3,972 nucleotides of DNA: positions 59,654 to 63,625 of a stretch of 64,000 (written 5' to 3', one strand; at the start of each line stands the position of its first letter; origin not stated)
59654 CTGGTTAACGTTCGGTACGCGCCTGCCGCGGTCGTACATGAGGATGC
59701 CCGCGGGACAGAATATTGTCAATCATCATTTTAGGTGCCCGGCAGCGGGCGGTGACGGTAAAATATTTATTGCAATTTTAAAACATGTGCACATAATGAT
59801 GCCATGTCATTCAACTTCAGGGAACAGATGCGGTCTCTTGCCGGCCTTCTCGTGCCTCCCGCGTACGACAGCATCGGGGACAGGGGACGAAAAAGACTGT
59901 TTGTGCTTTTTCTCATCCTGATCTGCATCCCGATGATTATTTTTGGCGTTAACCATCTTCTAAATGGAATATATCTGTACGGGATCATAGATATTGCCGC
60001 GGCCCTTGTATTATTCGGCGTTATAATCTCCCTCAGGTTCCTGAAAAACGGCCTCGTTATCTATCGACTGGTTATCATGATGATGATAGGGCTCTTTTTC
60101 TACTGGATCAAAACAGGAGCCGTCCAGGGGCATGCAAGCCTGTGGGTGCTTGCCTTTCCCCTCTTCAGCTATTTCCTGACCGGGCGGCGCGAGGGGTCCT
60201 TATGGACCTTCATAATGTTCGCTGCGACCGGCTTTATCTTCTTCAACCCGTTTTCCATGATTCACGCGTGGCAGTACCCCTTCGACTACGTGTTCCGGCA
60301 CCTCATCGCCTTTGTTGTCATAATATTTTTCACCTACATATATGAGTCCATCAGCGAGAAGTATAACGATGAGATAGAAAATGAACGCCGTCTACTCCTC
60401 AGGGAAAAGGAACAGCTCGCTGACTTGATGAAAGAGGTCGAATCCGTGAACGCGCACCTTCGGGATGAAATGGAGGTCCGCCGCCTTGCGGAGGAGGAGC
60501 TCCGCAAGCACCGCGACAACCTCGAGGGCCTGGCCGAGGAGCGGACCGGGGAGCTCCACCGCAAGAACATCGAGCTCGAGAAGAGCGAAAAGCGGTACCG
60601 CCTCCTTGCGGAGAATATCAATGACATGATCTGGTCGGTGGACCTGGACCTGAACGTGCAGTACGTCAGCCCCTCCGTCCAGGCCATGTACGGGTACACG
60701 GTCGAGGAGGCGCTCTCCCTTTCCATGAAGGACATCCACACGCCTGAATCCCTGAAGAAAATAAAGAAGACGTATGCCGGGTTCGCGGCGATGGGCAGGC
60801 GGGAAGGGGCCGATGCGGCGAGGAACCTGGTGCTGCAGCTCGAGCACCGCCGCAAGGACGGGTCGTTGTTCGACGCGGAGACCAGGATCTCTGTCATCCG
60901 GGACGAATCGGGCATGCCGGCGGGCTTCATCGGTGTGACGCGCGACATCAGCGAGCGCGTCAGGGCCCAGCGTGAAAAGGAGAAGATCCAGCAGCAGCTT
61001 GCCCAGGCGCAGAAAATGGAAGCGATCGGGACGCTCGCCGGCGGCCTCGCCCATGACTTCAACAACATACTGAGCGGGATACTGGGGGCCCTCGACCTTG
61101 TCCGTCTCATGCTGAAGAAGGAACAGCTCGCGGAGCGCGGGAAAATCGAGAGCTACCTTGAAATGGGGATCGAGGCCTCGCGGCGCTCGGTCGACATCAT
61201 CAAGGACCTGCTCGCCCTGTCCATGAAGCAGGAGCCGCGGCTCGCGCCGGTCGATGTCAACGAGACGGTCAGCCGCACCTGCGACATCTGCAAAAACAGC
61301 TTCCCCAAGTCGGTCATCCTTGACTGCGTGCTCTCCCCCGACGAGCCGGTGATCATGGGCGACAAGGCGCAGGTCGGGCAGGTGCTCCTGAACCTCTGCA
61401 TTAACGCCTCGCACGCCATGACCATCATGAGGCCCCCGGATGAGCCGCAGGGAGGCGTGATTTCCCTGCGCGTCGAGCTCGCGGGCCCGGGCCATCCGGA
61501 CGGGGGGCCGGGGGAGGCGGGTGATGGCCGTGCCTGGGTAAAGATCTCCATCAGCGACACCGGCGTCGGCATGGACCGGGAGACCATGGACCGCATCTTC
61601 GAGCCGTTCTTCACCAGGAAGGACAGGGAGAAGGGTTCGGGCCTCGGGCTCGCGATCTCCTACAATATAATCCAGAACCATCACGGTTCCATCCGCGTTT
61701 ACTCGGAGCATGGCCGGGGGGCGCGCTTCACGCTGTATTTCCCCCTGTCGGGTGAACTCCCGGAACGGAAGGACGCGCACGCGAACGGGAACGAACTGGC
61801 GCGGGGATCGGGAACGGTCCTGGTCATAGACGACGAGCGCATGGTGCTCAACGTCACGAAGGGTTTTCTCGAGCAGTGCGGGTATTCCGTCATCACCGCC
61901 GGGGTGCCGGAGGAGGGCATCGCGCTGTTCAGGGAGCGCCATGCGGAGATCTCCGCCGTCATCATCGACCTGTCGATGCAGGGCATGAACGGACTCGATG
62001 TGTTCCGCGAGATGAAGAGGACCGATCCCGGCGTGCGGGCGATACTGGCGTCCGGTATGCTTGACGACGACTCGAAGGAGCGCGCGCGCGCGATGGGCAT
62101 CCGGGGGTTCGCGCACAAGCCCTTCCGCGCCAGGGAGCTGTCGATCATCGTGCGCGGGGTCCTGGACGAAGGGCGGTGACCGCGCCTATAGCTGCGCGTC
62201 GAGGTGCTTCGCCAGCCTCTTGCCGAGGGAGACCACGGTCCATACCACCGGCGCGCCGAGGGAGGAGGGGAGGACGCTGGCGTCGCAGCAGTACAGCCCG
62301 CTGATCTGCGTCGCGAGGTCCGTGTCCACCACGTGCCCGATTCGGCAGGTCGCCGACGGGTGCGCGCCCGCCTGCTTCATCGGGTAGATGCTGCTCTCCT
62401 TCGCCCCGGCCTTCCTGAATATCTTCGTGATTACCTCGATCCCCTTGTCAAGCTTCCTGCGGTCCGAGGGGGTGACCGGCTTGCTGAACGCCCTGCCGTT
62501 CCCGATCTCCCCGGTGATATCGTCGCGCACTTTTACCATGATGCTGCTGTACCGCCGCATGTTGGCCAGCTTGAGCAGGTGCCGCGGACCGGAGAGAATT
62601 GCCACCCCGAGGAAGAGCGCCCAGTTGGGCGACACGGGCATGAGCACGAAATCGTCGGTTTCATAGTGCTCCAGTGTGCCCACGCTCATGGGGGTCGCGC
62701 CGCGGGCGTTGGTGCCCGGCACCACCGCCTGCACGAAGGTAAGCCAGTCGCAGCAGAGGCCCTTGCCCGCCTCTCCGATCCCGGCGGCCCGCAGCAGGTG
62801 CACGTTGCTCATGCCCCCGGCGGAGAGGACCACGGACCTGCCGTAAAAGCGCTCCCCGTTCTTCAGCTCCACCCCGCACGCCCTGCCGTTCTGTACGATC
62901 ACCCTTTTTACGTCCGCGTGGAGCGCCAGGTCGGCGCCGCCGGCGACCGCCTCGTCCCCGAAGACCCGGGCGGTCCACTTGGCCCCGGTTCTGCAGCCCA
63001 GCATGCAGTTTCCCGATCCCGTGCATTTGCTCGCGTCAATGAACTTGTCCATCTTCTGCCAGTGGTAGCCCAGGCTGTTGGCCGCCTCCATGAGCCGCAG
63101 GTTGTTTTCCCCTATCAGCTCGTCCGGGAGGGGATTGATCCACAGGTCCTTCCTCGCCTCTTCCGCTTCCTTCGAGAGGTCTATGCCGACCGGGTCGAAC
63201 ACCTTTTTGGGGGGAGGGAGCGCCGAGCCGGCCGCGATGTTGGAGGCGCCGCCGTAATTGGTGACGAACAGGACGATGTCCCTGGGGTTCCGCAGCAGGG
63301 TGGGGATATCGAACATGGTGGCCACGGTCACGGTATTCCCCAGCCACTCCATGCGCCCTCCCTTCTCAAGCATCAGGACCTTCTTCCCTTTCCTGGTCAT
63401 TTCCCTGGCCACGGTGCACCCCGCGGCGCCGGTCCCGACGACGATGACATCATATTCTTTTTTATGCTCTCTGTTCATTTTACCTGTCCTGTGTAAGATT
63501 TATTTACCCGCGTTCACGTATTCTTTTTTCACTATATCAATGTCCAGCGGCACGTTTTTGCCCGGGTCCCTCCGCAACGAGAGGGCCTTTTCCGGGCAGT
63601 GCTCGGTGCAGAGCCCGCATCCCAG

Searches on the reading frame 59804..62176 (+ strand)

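Call 54: search_protein_families(library=pfam, proteins=[window:59804-62176:+], max_evalue=0.00001)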
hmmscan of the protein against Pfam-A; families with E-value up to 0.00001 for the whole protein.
window:59804-62176:+ (791 aa): 9 families
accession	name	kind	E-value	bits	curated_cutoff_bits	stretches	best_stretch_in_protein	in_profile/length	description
PF02518.31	HATPase_c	-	2e-22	80.2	26.4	1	519-649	1-110/111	Histidine kinase-, DNA gyrase B-, and HSP90-like ATPase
PF00072.30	Response_reg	-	1.5e-18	67.5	30.2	1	672-782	1-109/111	Response regulator receiver domain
PF13426.13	PAS_9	-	1.7e-12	47.9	27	1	273-384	1-103/103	PAS domain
PF00989.32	PAS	-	4.1e-11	43.3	22.6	1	264-382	2-113/113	PAS fold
PF20966.2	MASE6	-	8.3e-10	39.4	27.4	1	29-186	8-165/170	MASE6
PF08448.16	PAS_4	-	9.1e-09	36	23.1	1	270-387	2-110/110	PAS fold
PF08447.18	PAS_3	-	3.8e-08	33.9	25.6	1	287-378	3-88/89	PAS fold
PF00512.31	HisKA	-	3.1e-07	30.8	26.9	1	409-477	3-65/66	His Kinase A (phospho-acceptor) domain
PF13188.13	PAS_8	-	2.4e-06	27.7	21.8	0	264-304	2-43/65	PAS domain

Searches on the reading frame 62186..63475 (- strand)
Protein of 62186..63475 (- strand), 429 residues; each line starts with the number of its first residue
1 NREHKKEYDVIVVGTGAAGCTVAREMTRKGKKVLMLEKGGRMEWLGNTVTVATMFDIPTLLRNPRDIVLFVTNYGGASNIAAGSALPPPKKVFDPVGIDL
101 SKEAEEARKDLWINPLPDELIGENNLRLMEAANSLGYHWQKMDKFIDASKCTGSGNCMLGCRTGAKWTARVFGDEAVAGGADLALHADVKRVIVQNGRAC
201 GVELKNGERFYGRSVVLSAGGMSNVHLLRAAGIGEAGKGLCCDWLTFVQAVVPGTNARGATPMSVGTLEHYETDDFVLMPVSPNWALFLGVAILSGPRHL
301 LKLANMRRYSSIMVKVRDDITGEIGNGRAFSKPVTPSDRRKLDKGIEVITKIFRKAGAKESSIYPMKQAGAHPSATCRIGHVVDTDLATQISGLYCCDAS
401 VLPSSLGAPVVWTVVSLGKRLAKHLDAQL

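Call 54: search_protein_families(library=pfam, proteins=[window:62186-63475:-], max_evalue=0.00001)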
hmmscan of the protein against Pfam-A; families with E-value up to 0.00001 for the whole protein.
window:62186-63475:- (429 aa): 8 families
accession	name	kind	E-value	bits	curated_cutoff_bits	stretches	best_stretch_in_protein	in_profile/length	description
PF00732.25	GMC_oxred_N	-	2e-15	57.6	23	1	9-238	2-207/218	GMC oxidoreductase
PF00890.30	FAD_binding_2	-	4.7e-10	39.7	20.4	1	9-42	1-34/414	FAD binding domain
PF05199.19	GMC_oxred_C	-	6.3e-10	40.2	24.6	1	334-418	26-139/139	GMC oxidoreductase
PF03486.20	HI0933_like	-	1.6e-08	34.7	50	0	9-41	2-34/244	HI0933-like protein Rossmann domain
PF07992.20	Pyr_redox_2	-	2.5e-08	34.1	26.1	0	8-46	1-39/291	Pyridine nucleotide-disulphide oxidoreductase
PF01266.30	DAO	-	2.8e-08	34.1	27.9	0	9-41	1-33/353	FAD dependent oxidoreductase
PF01134.28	GIDA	-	3.9e-07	29.9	22.1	0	9-45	1-29/391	Glucose inhibited division protein A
PF12831.13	FAD_oxidored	-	6.8e-06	26.1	27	0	9-51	1-40/416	FAD dependent oxidoreductase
